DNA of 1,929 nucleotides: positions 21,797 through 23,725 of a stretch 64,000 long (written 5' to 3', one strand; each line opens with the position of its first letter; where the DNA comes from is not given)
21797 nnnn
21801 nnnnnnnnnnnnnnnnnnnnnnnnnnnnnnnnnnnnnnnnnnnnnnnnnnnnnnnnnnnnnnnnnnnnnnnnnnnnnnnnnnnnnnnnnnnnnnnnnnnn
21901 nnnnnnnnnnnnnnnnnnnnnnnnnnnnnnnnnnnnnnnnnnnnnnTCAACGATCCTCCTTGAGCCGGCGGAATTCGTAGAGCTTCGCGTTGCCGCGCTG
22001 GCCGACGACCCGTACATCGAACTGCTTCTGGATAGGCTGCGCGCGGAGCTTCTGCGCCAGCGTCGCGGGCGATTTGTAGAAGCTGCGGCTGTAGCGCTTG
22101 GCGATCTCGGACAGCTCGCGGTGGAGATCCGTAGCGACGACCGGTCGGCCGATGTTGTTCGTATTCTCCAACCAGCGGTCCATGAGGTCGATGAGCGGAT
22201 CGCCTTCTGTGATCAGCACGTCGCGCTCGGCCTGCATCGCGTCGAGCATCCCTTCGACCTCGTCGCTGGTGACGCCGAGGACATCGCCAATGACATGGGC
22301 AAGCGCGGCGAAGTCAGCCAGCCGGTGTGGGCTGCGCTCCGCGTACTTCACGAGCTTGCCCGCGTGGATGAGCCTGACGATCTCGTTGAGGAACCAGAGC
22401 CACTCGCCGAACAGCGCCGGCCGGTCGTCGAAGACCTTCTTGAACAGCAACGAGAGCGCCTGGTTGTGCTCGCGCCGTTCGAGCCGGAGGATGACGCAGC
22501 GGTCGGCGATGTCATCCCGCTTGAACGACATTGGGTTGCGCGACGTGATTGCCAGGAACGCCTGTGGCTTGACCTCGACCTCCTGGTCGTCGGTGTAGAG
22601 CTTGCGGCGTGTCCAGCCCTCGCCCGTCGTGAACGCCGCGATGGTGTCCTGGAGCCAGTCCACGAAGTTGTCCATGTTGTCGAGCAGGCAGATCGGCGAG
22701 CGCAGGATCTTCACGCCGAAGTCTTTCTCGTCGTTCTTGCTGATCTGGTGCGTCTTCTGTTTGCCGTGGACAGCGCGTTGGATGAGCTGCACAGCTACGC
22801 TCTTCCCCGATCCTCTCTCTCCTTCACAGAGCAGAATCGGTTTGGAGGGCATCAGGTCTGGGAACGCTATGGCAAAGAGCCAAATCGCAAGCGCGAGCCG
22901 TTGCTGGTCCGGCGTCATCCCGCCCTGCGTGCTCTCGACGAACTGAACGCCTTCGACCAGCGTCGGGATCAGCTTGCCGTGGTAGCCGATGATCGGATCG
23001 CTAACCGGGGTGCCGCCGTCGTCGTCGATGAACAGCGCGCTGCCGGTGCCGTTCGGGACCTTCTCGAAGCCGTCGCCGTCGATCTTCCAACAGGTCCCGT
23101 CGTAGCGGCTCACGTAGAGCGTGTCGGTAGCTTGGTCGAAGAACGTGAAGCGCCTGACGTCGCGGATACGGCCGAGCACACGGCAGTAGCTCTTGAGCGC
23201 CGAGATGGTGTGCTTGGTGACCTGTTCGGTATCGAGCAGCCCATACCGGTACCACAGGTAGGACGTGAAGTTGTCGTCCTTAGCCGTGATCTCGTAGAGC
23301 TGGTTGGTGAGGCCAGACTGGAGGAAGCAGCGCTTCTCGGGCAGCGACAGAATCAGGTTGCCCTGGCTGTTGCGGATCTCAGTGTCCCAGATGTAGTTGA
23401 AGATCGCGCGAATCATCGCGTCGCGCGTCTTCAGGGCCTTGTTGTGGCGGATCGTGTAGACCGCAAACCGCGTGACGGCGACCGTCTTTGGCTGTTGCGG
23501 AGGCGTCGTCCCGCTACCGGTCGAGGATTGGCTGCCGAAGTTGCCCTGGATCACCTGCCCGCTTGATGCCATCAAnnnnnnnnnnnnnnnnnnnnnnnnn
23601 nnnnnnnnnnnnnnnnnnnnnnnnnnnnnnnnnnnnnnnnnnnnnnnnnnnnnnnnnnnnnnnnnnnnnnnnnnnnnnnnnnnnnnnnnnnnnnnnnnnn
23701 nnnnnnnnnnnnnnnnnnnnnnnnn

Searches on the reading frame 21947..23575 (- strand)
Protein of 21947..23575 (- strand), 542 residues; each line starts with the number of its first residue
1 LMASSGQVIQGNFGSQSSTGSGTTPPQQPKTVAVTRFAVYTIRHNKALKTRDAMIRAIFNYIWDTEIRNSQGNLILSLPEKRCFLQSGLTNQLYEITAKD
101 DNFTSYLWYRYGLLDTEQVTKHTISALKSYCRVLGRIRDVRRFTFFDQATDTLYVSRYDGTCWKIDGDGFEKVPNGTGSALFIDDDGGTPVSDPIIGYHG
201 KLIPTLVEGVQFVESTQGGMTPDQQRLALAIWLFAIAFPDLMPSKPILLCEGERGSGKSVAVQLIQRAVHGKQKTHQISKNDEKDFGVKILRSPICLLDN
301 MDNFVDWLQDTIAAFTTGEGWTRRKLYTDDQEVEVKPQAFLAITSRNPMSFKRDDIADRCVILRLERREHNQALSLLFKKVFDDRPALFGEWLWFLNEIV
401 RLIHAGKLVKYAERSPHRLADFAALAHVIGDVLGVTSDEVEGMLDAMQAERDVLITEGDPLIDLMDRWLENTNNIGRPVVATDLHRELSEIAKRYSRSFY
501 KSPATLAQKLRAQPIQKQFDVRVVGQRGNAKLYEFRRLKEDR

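Call 11: search_protein_families(library=pfam, proteins=[window:21947-23575:-], max_evalue=0.001)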
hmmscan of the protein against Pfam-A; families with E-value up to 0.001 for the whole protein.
window:21947-23575:- (542 aa): 1 family
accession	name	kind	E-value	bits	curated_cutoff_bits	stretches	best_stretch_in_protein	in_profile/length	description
PF19263.5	DUF5906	-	0.00042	21.4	27.6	1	252-353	3-109/114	Family of unknown function (DUF5906)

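Call 51: search_protein_families(library=phrogs, proteins=[window:21947-23575:-], max_evalue=0.001)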
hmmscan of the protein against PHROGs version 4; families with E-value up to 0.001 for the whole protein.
window:21947-23575:- (542 aa): 1 family
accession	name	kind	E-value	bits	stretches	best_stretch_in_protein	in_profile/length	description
phrog_47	-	DNA, RNA and nucleotide metabolism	7.4e-05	22.5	1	218-369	564-715/947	DNA primase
